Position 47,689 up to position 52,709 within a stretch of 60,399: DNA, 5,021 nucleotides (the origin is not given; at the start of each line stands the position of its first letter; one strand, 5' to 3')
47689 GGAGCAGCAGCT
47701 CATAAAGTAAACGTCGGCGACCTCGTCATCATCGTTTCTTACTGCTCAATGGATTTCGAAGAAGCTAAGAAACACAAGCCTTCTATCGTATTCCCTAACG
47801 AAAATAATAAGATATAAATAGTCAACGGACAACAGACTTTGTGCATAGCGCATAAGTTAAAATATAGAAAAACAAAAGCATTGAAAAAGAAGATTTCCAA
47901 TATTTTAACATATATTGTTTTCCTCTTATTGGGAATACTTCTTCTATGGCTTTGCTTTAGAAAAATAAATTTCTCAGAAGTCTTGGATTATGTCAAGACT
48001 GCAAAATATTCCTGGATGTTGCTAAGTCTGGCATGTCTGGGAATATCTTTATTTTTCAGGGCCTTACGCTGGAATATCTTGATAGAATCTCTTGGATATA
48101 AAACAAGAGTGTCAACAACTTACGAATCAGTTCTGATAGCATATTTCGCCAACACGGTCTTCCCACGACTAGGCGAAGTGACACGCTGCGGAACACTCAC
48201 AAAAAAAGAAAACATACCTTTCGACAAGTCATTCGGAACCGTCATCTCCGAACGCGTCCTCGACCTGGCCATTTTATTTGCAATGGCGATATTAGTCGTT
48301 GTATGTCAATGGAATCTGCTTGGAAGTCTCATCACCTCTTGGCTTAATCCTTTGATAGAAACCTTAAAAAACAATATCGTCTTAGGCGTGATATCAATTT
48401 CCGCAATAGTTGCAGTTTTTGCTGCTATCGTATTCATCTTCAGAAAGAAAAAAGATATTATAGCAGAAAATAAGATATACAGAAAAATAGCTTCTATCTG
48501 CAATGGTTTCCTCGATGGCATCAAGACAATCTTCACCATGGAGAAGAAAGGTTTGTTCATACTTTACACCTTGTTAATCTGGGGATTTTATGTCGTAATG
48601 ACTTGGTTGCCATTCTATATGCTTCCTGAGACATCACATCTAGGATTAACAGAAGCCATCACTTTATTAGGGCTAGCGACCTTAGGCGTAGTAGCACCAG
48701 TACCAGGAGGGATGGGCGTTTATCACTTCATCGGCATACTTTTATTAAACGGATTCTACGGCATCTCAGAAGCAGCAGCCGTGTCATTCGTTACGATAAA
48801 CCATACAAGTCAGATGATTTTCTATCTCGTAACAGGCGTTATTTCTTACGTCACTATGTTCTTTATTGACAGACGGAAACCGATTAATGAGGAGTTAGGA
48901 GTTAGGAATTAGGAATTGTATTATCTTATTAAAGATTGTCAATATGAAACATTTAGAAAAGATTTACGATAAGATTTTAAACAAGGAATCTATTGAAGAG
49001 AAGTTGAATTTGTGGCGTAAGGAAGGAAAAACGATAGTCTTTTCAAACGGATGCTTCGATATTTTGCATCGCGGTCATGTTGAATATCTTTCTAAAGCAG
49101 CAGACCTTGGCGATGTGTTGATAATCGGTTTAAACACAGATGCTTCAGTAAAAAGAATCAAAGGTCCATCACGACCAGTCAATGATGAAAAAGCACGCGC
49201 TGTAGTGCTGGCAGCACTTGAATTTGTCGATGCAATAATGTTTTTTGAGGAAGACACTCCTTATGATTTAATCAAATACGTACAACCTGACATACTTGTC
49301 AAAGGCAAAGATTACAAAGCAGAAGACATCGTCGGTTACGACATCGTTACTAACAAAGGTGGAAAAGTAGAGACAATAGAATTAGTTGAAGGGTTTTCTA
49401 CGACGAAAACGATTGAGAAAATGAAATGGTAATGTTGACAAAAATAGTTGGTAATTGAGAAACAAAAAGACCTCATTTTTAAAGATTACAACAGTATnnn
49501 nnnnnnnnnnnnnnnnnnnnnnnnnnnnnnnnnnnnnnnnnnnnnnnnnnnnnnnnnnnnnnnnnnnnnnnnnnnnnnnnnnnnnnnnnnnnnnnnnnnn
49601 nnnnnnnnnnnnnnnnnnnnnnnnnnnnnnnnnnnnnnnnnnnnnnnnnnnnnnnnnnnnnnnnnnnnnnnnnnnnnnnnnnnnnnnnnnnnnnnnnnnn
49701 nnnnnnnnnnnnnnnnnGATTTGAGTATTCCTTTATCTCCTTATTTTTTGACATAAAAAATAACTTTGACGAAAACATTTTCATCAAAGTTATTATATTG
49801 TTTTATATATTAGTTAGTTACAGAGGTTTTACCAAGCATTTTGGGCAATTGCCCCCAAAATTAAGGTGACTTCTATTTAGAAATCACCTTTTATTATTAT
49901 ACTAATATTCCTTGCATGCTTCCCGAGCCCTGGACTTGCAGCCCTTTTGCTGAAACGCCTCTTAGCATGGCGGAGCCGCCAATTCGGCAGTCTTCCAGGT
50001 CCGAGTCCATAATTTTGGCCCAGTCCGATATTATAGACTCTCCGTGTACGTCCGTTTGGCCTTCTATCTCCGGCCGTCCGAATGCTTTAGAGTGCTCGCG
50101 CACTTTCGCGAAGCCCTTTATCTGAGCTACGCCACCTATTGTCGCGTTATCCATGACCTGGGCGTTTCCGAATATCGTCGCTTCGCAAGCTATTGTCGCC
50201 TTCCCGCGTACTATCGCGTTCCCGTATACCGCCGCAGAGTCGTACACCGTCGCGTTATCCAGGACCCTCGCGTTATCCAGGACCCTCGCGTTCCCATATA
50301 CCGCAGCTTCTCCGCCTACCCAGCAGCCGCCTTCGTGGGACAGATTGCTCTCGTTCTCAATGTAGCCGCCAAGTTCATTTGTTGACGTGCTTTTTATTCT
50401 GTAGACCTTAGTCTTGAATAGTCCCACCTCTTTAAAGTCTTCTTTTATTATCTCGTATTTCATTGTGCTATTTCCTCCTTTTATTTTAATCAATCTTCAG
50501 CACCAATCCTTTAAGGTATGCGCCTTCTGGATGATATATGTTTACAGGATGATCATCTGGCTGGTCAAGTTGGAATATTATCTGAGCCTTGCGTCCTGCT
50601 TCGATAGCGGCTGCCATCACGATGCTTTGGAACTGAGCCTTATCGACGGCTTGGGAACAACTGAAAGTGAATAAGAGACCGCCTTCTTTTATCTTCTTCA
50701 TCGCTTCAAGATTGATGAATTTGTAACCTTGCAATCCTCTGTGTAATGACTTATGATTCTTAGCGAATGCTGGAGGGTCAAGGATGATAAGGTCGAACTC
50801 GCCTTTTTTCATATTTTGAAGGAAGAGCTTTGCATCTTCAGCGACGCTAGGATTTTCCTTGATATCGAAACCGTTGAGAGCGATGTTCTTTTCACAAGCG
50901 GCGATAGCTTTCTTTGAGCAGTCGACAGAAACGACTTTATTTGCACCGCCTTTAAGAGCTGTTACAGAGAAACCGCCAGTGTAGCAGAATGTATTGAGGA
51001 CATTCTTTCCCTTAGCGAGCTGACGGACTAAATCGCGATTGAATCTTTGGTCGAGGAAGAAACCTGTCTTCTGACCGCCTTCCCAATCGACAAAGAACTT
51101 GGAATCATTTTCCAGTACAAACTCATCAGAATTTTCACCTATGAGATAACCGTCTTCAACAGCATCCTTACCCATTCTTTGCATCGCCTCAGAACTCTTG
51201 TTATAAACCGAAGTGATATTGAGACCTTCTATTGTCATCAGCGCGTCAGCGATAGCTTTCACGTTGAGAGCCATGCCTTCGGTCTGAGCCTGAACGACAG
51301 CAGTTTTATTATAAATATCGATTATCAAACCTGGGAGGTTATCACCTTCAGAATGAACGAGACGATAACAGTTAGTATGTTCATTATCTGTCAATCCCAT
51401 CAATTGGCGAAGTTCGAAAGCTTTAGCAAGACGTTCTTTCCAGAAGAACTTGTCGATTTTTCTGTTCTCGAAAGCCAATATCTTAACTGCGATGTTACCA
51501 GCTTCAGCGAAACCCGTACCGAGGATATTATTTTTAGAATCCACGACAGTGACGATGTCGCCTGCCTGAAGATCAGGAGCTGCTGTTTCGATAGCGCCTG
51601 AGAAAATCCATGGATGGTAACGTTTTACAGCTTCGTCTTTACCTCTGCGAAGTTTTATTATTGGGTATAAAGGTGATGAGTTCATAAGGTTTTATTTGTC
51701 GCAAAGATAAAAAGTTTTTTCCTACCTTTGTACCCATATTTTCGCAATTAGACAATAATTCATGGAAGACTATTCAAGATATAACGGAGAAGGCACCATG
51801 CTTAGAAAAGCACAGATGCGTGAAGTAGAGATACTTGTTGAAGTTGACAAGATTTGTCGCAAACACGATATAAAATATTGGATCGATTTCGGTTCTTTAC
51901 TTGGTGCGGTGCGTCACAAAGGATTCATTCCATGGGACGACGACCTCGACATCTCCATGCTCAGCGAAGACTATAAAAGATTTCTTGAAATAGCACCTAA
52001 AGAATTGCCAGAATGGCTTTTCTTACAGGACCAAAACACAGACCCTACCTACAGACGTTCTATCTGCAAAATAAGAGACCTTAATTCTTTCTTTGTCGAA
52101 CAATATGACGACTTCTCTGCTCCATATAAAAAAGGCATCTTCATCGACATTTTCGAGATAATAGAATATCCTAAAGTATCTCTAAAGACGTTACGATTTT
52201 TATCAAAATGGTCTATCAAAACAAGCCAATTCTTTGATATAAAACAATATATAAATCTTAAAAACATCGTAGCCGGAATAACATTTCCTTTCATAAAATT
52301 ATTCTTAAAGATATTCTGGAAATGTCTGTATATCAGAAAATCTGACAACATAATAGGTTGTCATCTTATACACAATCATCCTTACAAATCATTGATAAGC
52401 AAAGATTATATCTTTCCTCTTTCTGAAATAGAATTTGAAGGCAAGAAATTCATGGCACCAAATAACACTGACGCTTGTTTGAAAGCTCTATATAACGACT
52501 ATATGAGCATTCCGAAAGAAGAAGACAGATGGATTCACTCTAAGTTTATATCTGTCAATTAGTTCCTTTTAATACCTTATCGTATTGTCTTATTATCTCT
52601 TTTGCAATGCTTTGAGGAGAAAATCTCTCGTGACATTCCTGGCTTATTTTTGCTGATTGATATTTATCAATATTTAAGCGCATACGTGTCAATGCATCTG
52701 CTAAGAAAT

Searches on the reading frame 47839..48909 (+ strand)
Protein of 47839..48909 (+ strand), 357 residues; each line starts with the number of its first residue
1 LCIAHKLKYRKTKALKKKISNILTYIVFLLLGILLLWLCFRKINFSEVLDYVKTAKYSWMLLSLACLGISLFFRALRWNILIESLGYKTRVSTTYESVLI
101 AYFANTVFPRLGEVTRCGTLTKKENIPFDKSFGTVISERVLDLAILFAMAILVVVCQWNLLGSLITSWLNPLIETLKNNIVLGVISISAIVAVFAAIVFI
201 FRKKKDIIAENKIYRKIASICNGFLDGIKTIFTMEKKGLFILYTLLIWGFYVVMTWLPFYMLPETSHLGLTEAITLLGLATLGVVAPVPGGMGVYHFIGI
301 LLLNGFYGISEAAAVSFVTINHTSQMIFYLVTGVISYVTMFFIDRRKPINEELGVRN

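Call 86: search_protein_families(library=pfam, proteins=[window:47839-48909:+], max_evalue=0.00001)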
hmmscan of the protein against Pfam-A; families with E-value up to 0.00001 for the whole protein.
window:47839-48909:+ (357 aa): 1 family
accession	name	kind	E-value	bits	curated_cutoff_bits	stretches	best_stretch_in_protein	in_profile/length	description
PF03706.18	LPG_synthase_TM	-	3e-45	155.4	33.4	1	28-333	4-302/302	Lysylphosphatidylglycerol synthase TM region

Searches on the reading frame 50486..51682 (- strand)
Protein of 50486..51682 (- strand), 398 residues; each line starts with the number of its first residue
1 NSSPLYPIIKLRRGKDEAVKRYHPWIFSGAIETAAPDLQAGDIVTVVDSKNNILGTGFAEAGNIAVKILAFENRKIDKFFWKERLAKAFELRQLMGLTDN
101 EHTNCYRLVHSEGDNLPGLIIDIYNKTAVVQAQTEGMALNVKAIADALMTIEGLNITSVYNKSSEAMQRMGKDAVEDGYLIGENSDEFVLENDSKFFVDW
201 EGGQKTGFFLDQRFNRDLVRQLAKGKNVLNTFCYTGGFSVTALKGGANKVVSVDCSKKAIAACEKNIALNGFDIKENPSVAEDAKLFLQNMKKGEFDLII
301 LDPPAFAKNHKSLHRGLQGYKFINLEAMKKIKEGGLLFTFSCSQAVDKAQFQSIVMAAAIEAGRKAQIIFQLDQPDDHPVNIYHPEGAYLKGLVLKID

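Call 66: search_protein_families(library=pfam, proteins=[window:50486-51682:-], max_evalue=0.001)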
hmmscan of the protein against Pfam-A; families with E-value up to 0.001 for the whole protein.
window:50486-51682:- (398 aa): 9 families
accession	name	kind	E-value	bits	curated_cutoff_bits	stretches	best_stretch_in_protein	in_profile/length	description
PF10672.15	Methyltrans_SAM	-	1.2e-30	107.2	27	1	167-346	65-243/286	S-adenosylmethionine-dependent methyltransferase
PF17785.7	PUA_3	-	3.3e-17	62.5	22.6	1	9-71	1-64/64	PUA-like domain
PF03602.21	Cons_hypoth95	-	3.7e-11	43.4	24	1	219-324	36-143/182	Conserved hypothetical protein 95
PF05175.20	MTS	-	3.3e-06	27.3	23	1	218-338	23-137/170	Methyltransferase small domain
PF13847.12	Methyltransf_31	-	3.9e-06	27.1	27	1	224-343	3-113/145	Methyltransferase domain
PF06325.19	PrmA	-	7.5e-06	26.1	22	1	220-300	157-231/296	Ribosomal protein L11 methyltransferase (PrmA)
PF01728.25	FtsJ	-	8.8e-06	26.2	24.1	1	221-318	18-114/181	FtsJ-like methyltransferase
PF02475.24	TRM5-TYW2_MTfase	-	0.00012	22.5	28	1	218-309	30-118/164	TRM5/TYW2 methyltransferase domain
PF02005.22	TRM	-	0.00012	21.9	27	1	213-303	27-128/376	N2,N2-dimethylguanosine tRNA methyltransferase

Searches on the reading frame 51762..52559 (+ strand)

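Call 66: search_protein_families(library=pfam, proteins=[window:51762-52559:+], max_evalue=0.001)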
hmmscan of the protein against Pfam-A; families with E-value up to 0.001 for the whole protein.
window:51762-52559:+ (266 aa): 1 family
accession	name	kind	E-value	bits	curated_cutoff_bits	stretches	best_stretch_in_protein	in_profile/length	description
PF04991.19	LicD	-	3e-43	149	22.6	1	32-244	1-226/227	LicD family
